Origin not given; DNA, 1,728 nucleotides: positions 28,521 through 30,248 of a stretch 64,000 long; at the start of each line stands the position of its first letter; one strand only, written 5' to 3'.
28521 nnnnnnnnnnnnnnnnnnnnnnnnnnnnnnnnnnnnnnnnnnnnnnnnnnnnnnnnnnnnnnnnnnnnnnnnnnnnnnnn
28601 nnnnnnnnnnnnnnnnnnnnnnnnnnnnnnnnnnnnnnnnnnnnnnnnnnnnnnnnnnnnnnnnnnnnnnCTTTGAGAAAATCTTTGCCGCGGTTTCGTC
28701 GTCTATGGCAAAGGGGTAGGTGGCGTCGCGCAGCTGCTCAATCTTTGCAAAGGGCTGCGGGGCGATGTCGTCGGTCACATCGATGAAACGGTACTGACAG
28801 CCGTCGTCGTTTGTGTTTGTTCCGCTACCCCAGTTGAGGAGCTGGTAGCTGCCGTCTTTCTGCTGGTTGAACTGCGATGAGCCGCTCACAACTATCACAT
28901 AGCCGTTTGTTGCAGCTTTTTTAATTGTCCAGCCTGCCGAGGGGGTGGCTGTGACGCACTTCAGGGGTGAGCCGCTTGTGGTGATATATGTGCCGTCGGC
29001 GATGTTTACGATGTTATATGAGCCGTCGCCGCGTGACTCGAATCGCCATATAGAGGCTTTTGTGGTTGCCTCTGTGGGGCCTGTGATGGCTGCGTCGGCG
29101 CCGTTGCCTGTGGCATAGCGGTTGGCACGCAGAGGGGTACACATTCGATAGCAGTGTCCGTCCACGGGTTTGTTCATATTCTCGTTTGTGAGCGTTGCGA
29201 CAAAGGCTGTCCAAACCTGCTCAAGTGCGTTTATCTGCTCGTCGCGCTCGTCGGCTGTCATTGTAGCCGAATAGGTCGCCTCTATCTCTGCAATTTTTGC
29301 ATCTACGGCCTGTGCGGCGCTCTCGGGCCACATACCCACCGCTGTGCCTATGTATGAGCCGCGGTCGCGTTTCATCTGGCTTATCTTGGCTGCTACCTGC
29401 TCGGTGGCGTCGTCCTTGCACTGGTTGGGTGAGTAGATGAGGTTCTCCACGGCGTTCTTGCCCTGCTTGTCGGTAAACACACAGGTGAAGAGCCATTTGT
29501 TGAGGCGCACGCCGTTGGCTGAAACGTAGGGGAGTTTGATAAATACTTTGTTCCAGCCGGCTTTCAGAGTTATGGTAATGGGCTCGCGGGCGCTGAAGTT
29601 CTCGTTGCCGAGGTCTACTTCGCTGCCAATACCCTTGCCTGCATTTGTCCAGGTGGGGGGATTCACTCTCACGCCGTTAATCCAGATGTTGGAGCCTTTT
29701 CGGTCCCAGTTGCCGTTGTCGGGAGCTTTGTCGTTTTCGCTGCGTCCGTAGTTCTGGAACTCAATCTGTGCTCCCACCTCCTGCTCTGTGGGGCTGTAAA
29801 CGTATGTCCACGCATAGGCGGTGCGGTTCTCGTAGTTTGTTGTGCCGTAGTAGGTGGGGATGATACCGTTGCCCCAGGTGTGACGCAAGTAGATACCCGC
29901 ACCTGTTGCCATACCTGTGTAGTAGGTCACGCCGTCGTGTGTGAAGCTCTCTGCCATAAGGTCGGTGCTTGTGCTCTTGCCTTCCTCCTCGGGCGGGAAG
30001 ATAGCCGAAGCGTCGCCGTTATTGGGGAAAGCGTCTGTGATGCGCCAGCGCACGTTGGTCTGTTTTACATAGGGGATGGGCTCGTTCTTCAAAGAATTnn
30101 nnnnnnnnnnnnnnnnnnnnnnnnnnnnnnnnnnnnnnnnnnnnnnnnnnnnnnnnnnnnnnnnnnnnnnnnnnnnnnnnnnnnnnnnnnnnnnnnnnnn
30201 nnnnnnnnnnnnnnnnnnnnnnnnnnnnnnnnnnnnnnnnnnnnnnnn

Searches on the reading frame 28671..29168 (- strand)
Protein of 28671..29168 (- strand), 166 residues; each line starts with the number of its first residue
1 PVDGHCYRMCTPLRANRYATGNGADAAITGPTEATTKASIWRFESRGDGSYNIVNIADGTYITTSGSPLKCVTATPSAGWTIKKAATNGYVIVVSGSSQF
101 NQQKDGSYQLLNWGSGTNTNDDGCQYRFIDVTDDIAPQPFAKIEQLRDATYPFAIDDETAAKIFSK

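Call 20: search_protein_families(library=pfam, proteins=[window:28671-29168:-], max_evalue=1)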
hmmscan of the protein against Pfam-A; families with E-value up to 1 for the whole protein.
seq(166 aa): 1 family
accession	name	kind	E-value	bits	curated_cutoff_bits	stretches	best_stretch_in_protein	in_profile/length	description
PF14200.12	RicinB_lectin_2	-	2.4e-07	31.8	25.6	1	40-99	4-71/89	Ricin-type beta-trefoil lectin domain-like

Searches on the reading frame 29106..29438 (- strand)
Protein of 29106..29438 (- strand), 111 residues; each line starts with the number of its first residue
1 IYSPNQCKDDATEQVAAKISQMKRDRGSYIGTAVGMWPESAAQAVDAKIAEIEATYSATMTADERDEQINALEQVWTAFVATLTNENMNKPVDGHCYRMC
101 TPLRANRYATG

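Call 20: search_protein_families(library=pfam, proteins=[window:29106-29438:-], max_evalue=1)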
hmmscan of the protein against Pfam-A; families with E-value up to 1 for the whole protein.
seq(111 aa): 1 family
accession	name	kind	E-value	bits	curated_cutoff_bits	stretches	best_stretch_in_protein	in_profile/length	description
PF07564.17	DUF1542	-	0.056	13.9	24.3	1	42-93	10-59/77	Domain of Unknown Function (DUF1542)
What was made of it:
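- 29166..29393 (-): Helical linker, aa ~695-770. Only a weak DUF1542-like hit (call 20).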

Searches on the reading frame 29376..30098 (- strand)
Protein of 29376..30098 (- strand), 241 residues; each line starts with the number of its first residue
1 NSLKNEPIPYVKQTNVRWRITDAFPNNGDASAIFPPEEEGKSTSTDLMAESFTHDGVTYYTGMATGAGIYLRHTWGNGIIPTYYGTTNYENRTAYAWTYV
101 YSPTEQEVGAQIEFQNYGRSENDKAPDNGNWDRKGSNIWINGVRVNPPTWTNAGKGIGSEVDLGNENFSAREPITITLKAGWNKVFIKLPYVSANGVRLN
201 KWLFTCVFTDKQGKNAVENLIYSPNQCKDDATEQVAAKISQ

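Call 20: search_protein_families(library=pfam, proteins=[window:29376-30098:-], max_evalue=1)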
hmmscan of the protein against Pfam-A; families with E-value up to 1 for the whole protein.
seq(241 aa): 0 families
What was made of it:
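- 29406..30065 (-): Highly conserved beta-sandwich that always follows this GH20 type, aa 471-690. No Pfam hit (call 20).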
